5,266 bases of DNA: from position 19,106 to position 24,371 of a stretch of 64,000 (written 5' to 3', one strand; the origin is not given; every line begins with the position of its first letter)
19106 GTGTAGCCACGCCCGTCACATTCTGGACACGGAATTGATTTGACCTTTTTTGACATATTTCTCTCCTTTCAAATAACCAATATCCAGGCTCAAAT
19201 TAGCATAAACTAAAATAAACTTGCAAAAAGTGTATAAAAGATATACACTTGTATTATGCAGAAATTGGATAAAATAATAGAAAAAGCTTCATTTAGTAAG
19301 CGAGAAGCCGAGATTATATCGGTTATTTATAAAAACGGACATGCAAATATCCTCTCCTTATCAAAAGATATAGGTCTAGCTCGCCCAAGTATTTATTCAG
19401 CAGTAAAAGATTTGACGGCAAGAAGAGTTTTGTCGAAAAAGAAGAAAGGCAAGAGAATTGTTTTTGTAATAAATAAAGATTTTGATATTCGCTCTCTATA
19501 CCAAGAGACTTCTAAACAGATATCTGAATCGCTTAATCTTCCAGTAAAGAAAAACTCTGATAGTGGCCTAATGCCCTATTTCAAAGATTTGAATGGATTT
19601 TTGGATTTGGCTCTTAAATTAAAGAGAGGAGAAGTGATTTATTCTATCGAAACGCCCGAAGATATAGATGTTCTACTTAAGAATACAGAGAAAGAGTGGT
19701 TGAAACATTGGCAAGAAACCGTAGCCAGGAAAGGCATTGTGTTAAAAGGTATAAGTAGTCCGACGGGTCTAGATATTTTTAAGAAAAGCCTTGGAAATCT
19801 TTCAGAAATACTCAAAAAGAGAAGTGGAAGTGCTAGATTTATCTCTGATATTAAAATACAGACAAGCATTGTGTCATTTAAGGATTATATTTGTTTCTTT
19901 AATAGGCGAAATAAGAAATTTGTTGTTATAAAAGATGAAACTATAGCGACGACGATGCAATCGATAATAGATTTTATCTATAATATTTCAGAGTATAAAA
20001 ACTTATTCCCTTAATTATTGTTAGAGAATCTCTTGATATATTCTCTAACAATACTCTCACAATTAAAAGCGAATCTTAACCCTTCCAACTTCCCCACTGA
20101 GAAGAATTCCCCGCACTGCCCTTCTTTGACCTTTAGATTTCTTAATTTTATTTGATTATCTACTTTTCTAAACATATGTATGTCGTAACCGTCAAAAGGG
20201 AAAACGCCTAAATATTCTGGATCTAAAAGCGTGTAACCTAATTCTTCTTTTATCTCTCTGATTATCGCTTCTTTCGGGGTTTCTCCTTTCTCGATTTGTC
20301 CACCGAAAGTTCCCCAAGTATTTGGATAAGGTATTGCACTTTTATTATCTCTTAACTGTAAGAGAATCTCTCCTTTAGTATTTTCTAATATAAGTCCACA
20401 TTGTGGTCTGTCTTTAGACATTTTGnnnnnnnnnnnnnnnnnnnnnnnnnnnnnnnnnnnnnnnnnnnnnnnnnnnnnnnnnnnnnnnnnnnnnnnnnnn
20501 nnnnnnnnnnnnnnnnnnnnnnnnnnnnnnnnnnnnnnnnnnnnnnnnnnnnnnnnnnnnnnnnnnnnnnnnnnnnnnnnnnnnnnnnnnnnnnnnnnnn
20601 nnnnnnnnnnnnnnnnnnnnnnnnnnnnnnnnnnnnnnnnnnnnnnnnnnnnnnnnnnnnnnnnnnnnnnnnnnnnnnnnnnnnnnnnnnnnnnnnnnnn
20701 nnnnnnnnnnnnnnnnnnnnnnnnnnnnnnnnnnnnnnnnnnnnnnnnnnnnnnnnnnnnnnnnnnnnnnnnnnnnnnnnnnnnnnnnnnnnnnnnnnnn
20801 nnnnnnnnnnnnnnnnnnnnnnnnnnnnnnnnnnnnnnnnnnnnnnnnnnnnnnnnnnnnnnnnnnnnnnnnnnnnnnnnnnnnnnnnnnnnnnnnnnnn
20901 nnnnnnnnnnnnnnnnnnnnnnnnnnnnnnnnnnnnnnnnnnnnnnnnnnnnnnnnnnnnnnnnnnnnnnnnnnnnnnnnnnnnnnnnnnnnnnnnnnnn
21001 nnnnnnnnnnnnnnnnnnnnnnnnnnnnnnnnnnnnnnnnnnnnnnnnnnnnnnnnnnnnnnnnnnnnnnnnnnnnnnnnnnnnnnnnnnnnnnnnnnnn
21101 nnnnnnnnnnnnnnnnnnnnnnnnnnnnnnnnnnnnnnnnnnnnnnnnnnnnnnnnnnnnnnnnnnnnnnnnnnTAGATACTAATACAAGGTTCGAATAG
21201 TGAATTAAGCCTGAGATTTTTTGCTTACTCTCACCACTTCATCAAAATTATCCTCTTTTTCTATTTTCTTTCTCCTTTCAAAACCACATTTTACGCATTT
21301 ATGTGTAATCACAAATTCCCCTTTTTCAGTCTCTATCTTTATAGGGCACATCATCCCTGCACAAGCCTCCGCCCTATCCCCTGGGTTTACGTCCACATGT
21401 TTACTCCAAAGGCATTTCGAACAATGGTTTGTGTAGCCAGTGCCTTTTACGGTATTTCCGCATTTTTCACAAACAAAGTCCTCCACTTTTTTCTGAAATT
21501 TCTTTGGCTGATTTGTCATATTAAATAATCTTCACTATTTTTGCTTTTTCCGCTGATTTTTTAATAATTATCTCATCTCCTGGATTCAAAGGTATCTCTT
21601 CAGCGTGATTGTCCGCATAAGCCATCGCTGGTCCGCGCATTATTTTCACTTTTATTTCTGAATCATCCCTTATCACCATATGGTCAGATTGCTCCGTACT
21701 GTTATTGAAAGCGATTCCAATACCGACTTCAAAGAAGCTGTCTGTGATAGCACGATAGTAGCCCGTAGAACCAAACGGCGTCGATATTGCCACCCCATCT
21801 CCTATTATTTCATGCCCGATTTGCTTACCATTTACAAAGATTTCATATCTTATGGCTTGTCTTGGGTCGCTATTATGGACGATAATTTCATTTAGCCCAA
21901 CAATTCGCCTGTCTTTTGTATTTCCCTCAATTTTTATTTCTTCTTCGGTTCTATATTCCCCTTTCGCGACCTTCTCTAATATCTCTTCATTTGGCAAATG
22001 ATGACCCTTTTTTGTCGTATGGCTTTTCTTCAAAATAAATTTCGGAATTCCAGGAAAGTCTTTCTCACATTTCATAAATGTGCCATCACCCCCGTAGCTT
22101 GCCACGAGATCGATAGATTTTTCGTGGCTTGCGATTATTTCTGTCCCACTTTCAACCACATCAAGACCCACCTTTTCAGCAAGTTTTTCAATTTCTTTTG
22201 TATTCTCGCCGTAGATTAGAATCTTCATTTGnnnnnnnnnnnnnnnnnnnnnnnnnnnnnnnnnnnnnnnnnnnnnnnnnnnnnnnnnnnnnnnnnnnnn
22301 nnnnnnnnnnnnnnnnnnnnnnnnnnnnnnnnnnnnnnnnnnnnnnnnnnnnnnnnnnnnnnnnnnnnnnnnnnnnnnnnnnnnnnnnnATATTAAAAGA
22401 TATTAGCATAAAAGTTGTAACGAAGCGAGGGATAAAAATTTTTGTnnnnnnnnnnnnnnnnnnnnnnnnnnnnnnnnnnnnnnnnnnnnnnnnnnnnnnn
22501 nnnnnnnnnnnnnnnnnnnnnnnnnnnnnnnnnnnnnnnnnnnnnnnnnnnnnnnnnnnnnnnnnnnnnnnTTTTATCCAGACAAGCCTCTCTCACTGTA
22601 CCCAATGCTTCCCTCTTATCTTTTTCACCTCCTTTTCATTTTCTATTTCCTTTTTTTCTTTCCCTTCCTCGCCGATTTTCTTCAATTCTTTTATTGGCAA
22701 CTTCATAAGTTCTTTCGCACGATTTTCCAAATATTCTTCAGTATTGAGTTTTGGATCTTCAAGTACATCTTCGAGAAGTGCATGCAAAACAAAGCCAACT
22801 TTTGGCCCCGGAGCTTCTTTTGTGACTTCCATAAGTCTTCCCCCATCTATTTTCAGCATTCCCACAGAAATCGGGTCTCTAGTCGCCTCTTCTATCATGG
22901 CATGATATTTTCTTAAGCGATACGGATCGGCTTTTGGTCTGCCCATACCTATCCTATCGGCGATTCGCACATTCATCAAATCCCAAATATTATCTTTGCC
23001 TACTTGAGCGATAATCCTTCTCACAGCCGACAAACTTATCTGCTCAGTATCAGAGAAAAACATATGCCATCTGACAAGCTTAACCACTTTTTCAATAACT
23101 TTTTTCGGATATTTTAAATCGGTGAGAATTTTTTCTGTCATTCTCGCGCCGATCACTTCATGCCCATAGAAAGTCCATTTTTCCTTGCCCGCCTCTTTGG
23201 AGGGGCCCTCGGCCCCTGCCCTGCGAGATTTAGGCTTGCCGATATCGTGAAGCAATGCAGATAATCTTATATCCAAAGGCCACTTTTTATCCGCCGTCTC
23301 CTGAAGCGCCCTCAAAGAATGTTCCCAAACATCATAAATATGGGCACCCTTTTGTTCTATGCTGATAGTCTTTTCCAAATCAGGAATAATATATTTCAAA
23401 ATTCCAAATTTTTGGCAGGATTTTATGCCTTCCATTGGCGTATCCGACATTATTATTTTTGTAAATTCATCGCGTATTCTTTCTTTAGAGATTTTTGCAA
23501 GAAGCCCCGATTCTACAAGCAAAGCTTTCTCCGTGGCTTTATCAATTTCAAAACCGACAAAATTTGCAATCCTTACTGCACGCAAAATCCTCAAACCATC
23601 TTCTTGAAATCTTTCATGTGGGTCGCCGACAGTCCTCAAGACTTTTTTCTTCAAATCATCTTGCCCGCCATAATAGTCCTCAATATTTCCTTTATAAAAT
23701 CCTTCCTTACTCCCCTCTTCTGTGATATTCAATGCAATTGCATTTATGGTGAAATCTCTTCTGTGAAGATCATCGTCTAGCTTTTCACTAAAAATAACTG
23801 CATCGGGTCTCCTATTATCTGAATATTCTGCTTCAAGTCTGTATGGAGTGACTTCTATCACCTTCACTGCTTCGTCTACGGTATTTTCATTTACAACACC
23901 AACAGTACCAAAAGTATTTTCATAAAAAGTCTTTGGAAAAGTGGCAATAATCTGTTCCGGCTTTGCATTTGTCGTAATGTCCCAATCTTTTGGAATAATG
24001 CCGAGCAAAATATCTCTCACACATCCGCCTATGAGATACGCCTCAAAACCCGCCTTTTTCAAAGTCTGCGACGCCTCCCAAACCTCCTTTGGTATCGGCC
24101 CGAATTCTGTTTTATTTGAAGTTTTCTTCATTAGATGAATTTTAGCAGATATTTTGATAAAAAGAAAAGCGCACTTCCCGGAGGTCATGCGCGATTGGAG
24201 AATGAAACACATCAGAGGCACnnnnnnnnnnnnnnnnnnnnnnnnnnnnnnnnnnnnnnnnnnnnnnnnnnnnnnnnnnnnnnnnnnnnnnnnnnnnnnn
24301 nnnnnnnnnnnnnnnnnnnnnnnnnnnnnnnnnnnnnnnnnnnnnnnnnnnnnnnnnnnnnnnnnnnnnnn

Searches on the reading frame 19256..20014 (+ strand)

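Call 49: search_protein_families(library=pfam, proteins=[window:19256-20014:+])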
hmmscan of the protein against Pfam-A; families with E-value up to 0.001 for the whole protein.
window:19256-20014:+ (252 aa): 2 families
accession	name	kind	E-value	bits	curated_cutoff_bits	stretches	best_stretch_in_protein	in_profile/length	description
PF01978.25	TrmB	-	0.00026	21.2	25.6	1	12-68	5-61/68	Sugar-specific transcriptional regulator TrmB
PF13412.12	HTH_24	-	0.00075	19.5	21.9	0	19-55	7-43/48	Winged helix-turn-helix DNA-binding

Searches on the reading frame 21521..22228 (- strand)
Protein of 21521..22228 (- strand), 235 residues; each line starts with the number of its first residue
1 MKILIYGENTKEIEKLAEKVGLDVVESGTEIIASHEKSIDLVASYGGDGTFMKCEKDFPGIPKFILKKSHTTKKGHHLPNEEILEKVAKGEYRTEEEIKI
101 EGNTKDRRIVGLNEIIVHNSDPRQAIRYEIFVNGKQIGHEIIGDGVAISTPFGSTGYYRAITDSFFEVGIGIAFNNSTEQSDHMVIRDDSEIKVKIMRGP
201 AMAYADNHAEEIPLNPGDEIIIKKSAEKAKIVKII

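Call 9: search_protein_families(library=pfam, proteins=[window:21521-22228:-])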
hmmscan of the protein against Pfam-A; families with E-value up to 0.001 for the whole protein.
window:21521-22228:- (235 aa): 1 family
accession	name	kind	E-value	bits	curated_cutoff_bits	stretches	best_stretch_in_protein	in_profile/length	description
PF20143.4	NAD_kinase_C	-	2.1e-11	44.1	23.7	1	112-233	1-125/126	ATP-NAD kinase C-terminal domain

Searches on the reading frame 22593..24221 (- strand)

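Call 9: search_protein_families(library=pfam, proteins=[window:22593-24221:-])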
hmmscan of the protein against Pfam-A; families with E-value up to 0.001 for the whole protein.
window:22593-24221:- (542 aa): 4 families
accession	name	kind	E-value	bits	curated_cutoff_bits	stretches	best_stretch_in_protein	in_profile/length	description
PF01743.26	PolyA_pol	-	1.4e-33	116.3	23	1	61-196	1-126/126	Poly A polymerase head domain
PF12627.12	PolyA_pol_RNAbd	-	1.5e-16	60.4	22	1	223-283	1-61/64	Probable RNA and SrmB- binding site of polymerase A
PF01966.28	HD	-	3.2e-12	47.2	22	1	298-399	1-104/116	HD domain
PF13735.12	tRNA_NucTran2_2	-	5.1e-08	33.5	27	1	349-499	10-146/149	tRNA nucleotidyltransferase domain 2 putative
